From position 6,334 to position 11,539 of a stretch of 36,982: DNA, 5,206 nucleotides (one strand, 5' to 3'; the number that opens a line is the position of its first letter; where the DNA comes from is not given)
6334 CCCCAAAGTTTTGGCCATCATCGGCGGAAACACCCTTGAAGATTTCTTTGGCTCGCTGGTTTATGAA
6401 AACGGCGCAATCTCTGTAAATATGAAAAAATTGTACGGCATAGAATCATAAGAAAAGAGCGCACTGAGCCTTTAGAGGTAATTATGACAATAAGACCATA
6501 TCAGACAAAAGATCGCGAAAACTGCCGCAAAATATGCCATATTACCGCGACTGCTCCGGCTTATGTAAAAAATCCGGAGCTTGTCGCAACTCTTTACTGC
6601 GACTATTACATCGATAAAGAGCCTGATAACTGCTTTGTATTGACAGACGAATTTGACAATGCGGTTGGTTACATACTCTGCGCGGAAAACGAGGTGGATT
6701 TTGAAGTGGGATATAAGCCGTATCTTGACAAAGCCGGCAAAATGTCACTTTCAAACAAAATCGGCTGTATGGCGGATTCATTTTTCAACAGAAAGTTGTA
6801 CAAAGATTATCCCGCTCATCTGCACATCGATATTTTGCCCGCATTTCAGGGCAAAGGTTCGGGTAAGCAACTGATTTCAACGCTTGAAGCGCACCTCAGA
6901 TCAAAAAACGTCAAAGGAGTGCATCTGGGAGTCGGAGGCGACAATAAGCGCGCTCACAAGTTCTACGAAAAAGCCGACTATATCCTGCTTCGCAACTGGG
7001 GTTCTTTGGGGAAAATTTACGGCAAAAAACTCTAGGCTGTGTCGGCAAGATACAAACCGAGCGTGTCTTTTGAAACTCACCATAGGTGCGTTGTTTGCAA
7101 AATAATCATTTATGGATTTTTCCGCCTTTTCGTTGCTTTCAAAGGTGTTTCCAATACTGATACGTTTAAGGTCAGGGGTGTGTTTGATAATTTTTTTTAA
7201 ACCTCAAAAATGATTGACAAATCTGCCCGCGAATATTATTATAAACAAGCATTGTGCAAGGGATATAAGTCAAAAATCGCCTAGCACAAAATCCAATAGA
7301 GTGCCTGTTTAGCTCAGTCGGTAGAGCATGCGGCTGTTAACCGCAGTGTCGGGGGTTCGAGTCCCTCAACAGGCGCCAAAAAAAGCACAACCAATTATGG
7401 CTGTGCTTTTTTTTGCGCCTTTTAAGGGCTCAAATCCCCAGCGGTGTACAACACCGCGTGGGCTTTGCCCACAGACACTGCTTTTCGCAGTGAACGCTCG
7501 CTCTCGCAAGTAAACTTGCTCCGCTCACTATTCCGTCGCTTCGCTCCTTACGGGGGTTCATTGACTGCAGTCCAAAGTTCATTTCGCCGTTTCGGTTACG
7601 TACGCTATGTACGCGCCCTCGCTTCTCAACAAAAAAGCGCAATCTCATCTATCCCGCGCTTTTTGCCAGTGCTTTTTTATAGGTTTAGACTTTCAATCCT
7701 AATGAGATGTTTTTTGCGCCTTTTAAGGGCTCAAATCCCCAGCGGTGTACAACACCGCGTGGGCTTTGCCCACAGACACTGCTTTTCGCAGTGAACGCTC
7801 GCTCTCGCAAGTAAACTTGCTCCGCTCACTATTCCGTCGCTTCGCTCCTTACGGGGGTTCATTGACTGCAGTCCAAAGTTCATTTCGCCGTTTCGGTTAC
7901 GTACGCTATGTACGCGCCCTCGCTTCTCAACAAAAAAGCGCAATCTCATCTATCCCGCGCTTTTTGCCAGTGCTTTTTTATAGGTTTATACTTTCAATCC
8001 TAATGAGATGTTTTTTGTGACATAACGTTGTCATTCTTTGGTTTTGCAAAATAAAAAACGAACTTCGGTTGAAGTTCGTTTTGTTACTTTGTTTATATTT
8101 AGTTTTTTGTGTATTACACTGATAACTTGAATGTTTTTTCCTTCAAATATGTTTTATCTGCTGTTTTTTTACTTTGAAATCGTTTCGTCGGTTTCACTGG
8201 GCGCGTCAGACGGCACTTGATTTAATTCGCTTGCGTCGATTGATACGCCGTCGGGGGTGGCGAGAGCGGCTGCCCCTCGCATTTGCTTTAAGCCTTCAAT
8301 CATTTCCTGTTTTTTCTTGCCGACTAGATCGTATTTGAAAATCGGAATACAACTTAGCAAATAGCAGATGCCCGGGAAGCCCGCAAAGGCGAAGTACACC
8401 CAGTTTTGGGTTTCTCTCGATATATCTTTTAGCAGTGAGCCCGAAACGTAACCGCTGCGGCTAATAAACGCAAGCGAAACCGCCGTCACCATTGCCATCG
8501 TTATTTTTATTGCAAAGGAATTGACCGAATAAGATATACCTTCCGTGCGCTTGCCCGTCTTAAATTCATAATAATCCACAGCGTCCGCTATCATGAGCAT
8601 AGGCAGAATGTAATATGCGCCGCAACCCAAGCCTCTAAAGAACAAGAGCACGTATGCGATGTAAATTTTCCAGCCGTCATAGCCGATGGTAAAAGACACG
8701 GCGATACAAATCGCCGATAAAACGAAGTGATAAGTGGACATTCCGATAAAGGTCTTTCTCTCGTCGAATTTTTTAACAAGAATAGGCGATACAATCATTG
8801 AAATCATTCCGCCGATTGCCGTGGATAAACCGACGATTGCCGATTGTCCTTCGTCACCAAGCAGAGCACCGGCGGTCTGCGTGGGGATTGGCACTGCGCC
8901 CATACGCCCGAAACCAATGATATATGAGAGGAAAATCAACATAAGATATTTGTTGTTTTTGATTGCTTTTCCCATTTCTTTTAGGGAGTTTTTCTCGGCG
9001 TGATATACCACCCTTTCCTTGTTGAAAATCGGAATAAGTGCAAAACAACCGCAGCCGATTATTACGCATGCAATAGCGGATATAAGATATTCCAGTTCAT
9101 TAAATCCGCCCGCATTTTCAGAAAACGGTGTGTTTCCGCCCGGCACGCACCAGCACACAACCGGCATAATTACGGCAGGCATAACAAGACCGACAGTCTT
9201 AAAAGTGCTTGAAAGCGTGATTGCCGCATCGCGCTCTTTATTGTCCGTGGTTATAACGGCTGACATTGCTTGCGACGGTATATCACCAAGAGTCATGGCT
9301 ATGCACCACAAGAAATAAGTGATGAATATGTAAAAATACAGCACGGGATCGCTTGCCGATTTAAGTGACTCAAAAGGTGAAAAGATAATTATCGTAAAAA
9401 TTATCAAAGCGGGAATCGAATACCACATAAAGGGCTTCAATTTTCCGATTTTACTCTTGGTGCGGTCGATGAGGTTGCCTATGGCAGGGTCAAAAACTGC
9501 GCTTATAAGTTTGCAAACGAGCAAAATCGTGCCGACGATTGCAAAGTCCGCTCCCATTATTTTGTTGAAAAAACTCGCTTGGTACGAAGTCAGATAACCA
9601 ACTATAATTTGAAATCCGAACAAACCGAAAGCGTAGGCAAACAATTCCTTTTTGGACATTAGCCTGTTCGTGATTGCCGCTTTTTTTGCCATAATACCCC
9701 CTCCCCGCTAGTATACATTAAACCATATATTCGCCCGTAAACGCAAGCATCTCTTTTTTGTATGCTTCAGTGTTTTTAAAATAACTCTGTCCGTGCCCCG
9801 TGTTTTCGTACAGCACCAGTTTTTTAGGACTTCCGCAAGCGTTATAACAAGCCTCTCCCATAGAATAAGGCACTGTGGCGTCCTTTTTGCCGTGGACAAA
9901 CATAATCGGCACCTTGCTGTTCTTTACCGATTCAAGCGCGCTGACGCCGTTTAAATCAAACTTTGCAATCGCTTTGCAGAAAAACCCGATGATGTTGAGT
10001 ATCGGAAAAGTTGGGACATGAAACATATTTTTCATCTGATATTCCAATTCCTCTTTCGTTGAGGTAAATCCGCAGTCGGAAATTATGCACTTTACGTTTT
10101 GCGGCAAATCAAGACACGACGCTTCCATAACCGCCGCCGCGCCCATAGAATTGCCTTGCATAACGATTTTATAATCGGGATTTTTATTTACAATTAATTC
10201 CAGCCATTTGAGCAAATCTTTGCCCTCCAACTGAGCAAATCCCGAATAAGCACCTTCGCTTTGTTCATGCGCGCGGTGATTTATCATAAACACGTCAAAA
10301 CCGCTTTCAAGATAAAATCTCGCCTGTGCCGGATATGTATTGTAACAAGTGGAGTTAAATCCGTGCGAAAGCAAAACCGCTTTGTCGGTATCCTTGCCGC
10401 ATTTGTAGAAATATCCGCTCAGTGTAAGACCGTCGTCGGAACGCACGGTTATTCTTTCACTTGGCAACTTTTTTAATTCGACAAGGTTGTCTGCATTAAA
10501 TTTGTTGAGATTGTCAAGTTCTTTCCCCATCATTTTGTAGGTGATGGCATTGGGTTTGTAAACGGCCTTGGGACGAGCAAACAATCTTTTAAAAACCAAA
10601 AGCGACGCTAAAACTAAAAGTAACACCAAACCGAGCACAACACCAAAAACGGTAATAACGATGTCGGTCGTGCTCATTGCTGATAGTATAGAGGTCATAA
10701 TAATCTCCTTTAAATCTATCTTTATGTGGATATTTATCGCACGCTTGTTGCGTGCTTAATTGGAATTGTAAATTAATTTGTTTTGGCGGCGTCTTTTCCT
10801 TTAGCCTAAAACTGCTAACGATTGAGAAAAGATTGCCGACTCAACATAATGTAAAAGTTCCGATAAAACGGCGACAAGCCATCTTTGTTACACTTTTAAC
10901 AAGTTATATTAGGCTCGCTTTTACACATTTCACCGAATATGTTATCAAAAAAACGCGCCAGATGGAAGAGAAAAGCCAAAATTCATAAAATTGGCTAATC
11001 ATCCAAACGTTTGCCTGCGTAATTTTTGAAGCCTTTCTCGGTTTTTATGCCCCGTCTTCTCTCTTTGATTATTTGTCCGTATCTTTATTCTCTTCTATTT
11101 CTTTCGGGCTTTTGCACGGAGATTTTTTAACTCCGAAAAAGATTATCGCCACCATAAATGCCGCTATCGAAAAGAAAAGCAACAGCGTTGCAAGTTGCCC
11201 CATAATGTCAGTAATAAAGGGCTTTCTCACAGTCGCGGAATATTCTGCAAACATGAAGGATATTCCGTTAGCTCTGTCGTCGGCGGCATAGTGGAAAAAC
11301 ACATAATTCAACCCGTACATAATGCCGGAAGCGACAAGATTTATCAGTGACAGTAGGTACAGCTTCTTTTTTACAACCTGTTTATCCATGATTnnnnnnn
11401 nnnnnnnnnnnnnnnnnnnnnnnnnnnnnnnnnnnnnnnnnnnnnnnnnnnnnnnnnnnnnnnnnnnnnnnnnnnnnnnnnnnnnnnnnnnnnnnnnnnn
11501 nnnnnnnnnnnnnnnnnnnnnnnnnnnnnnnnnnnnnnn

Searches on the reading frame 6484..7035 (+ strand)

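Call 6: search_protein_families(library=pfam, proteins=[window:6484-7035:+])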
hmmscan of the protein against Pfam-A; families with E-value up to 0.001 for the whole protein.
window:6484-7035:+ (183 aa): 4 families
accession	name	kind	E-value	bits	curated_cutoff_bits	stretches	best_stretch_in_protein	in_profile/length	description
PF00583.31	Acetyltransf_1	-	3.3e-12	47.2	20.7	1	30-164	17-114/116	Acetyltransferase (GNAT) family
PF13508.13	Acetyltransf_7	-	2.3e-08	34.7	27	1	94-166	16-82/84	Acetyltransferase (GNAT) domain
PF13673.13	Acetyltransf_10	-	7.7e-05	23.1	23.6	1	117-167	59-108/128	Acetyltransferase (GNAT) domain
PF08445.16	FR47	-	7.8e-05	23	22.1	1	115-169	27-80/86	FR47-like protein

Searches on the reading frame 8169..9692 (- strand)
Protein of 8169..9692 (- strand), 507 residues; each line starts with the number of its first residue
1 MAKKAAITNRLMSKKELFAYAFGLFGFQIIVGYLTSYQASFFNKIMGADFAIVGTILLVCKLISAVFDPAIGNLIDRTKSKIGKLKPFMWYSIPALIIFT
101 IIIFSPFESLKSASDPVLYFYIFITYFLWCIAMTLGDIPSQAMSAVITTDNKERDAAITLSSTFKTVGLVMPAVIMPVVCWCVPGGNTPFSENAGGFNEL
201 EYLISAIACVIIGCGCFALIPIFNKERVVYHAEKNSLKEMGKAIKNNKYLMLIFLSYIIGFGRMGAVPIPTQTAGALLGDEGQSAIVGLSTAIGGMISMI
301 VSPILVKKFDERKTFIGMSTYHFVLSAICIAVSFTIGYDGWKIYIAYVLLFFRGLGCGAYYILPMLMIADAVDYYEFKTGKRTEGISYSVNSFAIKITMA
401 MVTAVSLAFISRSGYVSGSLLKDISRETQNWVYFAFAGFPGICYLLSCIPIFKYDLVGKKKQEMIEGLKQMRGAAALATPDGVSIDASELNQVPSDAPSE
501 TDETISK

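Call 3: search_protein_families(library=pfam, proteins=[window:8169-9692:-])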
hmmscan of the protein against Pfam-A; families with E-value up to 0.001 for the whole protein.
window:8169-9692:- (507 aa): 2 families
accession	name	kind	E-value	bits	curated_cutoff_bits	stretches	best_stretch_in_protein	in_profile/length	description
PF13347.12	MFS_2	-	7.8e-64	216.2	27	1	20-456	2-425/427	MFS/sugar transport protein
PF07690.21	MFS_1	-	2.4e-11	43.6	33.4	1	19-372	4-323/347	Major Facilitator Superfamily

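Call 4: search_protein_families(library=ncbifam, proteins=[window:8169-9692:-])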
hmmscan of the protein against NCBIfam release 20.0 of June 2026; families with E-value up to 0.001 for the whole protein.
window:8169-9692:- (507 aa): 5 families
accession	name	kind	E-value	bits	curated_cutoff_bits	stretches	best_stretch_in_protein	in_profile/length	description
TIGR00792.1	gph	subfamily_domain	1.2e-60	205.4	231.35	1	18-470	2-436/437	glycoside-pentoside-hexuronide (GPH):cation symporter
NF007749.0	PRK10429.1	equivalog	8.8e-44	150.1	456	1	12-469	3-448/473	melibiose:sodium transporter MelB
NF007237.0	PRK09669.1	subfamily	1.1e-38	133.1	610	1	12-476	6-450/461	putative symporter YagG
NF007353.0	PRK09848.1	equivalog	4.6e-38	131.2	528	1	12-473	5-446/457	glucuronide transporter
NF008526.0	PRK11462.1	equivalog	1.1e-29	103.6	836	1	9-470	3-444/460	glycoside-pentoside-hexuronide family transporter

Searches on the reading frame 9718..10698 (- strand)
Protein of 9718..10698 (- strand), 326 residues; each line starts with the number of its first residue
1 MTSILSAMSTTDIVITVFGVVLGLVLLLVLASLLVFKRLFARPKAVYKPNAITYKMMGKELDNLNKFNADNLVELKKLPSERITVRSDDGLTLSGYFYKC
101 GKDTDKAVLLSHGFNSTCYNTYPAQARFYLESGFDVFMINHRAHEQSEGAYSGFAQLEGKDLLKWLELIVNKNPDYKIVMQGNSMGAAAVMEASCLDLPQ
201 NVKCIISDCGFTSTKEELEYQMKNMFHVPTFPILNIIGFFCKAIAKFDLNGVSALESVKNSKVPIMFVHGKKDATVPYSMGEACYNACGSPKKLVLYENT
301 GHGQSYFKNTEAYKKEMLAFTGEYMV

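Call 3: search_protein_families(library=pfam, proteins=[window:9718-10698:-])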
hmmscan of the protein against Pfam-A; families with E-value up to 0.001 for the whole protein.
window:9718-10698:- (326 aa): 8 families
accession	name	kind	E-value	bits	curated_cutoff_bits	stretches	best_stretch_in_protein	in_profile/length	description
PF12146.15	Hydrolase_4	-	4.2e-18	66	27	2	104-217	3-116/239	Serine aminopeptidase, S33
PF00561.26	Abhydrolase_1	-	3.8e-17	63.2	25.8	1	107-226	2-121/245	alpha/beta hydrolase fold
PF00326.27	Peptidase_S9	-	5.4e-08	33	22.6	1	159-325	45-210/213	Prolyl oligopeptidase family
PF02230.22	Abhydrolase_2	-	1.1e-06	29.1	23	0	232-288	129-182/217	Phospholipase/Carboxylesterase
PF08386.16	Abhydrolase_4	-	2.6e-06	27.9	21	1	255-317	26-87/103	TAP-like protein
PF02129.25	Peptidase_S15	-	2.8e-06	27.7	23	0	117-230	46-147/262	X-Pro dipeptidyl-peptidase (S15 family)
PF03959.19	FSH1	-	9.1e-06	25.9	21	1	181-302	110-199/211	Serine hydrolase (FSH1)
PF20434.5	BD-FAE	-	0.00038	20.5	26.8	0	249-283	176-210/215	BD-FAE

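Call 4: search_protein_families(library=ncbifam, proteins=[window:9718-10698:-])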
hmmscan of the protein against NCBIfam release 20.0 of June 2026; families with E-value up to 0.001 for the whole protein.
window:9718-10698:- (326 aa): 2 families
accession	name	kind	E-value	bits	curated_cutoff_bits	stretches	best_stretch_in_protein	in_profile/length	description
NF047920.1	lactonase_UilS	equivalog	1.6e-09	37.9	400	1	102-223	21-143/285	UilS family quorum-quenching N-acyl-homoserine lactonase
NF050089.1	i_nPHAscl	equivalog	1.7e-05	24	300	1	256-304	224-272/288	intracellular short-chain-length polyhydroxyalkanoate depolymerase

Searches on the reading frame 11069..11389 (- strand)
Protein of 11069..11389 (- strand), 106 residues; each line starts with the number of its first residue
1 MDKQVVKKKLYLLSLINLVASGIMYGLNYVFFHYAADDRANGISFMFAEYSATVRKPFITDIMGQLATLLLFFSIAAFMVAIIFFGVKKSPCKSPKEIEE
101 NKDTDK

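Call 3: search_protein_families(library=pfam, proteins=[window:11069-11389:-])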
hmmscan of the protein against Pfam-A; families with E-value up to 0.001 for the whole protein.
window:11069-11389:- (106 aa): 0 families

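Call 4: search_protein_families(library=ncbifam, proteins=[window:11069-11389:-])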
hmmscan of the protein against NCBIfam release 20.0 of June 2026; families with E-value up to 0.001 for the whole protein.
window:11069-11389:- (106 aa): 1 family
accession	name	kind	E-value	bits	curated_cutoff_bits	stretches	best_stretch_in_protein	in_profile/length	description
NF046005.2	near_gluc_PtsG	equivalog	0.00091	19.4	45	0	67-98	4-35/85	MPN207a family PTS transporter accessory protein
